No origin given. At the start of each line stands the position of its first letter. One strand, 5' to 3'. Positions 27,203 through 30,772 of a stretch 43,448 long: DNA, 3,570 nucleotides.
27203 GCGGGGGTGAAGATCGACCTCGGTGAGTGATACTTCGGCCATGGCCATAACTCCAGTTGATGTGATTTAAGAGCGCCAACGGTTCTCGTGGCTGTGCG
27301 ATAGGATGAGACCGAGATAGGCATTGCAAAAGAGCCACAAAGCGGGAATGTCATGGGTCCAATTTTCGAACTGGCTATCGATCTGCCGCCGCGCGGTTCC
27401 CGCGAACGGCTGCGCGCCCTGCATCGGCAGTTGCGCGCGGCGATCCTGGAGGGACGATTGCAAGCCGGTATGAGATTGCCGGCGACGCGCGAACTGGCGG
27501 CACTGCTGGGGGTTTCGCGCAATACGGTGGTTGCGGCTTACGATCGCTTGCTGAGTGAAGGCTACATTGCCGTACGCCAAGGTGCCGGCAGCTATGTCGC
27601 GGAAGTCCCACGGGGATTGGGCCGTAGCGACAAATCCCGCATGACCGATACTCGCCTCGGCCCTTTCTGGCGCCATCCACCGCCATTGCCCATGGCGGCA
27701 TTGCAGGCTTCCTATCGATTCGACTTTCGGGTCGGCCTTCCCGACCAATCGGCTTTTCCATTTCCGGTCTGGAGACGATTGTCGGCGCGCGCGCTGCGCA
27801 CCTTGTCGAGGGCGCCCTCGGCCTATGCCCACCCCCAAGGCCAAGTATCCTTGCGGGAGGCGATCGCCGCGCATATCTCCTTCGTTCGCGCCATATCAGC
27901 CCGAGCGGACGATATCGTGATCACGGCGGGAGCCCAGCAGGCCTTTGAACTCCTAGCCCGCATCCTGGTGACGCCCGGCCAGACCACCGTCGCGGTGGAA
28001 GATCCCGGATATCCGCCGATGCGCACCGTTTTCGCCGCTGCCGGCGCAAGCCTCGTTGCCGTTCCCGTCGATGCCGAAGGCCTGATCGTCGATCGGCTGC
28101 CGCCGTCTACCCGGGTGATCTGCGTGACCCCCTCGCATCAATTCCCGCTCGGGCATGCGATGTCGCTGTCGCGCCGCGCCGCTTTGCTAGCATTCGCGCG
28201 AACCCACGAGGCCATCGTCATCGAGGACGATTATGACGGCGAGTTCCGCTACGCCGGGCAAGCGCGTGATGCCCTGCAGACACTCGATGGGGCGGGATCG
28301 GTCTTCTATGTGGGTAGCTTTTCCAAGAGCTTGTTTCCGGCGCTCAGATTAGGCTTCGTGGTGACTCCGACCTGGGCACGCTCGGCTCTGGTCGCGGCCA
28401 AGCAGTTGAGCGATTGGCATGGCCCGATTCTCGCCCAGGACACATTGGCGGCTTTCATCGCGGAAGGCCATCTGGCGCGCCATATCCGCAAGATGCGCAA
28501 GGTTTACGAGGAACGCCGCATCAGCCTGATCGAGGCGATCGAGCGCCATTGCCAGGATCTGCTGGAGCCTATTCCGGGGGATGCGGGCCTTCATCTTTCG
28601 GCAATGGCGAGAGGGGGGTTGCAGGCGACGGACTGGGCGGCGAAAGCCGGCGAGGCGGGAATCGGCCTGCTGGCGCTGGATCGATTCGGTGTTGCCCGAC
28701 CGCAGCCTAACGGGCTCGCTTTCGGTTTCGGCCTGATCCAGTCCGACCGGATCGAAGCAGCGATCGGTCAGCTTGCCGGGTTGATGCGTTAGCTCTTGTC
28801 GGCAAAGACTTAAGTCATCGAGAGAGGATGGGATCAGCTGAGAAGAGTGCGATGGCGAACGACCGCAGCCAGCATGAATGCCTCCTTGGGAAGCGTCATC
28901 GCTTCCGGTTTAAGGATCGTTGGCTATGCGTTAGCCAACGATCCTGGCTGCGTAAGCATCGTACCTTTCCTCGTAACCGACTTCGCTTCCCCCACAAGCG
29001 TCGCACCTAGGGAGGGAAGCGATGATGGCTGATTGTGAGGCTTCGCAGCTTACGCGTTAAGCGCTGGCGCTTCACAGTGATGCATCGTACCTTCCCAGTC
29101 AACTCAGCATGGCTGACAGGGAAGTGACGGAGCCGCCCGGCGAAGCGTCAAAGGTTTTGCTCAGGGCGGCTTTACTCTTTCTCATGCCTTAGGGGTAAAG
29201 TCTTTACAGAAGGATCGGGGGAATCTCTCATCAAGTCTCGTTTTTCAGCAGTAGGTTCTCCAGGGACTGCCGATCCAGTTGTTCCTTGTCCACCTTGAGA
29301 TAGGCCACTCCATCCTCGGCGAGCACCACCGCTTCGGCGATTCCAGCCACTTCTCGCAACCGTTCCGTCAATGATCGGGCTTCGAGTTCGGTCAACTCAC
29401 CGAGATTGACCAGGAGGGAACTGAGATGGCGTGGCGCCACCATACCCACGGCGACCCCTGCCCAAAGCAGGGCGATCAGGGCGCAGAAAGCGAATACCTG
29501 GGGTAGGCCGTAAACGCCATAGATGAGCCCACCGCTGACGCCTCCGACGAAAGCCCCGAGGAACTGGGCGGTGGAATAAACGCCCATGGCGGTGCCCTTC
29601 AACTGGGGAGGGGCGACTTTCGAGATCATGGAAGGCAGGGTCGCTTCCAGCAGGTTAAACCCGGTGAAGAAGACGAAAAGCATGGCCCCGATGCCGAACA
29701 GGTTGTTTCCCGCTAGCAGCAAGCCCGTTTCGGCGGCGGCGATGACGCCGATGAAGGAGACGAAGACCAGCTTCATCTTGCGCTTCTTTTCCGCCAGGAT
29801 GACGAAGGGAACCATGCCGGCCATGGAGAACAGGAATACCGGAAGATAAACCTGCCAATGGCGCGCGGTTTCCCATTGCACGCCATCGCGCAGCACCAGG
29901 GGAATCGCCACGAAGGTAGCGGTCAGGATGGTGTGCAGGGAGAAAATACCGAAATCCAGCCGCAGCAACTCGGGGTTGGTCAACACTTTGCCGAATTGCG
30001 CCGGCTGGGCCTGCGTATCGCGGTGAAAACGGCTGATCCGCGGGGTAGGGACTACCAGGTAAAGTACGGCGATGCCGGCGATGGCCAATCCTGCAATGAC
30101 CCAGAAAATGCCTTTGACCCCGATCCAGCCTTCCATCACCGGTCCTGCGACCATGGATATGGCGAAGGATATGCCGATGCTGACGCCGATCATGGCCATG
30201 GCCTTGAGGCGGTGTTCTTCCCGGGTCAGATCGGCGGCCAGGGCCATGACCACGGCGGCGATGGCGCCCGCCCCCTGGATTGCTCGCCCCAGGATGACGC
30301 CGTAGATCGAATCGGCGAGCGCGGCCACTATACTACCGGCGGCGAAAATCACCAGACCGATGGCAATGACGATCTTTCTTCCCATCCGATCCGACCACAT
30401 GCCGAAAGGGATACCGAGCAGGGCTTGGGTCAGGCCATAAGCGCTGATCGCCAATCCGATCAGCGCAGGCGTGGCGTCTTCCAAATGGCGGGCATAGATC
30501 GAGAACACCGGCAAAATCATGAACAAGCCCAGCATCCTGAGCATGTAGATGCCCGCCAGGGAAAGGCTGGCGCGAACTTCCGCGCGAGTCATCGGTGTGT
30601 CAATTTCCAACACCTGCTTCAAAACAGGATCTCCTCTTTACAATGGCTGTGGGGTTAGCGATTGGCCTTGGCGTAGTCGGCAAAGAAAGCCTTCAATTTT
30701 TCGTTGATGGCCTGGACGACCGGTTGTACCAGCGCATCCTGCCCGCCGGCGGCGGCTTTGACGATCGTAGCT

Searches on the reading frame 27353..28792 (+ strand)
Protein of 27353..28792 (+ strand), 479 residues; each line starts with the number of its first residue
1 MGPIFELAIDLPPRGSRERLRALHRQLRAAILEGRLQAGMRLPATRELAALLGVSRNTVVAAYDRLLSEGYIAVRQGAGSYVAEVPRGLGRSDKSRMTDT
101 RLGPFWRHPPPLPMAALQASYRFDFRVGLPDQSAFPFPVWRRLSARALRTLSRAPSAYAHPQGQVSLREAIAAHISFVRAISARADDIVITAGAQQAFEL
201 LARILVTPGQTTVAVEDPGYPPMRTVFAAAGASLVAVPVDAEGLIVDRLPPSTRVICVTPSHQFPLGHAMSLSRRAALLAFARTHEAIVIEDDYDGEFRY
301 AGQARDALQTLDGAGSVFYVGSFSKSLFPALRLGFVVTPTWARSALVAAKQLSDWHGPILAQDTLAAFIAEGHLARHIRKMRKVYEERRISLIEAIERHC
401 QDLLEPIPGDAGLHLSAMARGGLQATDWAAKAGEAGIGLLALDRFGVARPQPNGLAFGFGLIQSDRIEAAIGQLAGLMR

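Call 59: search_protein_families(library=pfam, proteins=[window:27353-28792:+], max_evalue=0.00001)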
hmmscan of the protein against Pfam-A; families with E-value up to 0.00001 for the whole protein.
window:27353-28792:+ (479 aa): 2 families
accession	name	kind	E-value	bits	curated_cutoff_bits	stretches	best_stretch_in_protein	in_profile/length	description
PF00155.27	Aminotran_1_2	-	1.6e-22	80.6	19.7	1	134-399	17-293/361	Aminotransferase class I and II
PF00392.27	GntR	-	2.4e-17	62.8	27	1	24-82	6-64/64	Bacterial regulatory proteins, gntR family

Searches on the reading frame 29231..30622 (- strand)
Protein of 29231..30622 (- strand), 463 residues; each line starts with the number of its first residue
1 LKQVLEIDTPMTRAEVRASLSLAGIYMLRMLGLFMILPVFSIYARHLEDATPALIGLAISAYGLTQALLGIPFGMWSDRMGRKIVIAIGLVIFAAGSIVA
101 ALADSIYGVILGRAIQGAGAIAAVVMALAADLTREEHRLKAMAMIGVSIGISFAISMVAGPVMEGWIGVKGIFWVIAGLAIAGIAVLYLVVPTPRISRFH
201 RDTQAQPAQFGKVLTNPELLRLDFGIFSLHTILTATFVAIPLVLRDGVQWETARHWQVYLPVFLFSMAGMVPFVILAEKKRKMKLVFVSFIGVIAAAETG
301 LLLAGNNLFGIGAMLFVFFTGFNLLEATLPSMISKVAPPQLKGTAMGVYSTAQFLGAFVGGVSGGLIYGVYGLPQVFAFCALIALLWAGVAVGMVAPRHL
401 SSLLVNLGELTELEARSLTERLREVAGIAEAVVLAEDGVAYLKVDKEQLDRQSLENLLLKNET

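Call 59: search_protein_families(library=pfam, proteins=[window:29231-30622:-], max_evalue=0.00001)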
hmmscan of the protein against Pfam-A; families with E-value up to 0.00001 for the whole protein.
window:29231-30622:- (463 aa): 3 families
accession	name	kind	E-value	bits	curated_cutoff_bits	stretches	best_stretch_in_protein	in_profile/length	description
PF07690.21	MFS_1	-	1.7e-48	165.8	33.4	1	23-360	2-346/347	Major Facilitator Superfamily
PF00083.30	Sugar_tr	-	1.8e-11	44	22.3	1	51-138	44-136/452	Sugar (and other) transporter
PF21987.2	YajR_YAM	-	4.7e-06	26.7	26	1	416-458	13-55/56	YajR YAM domain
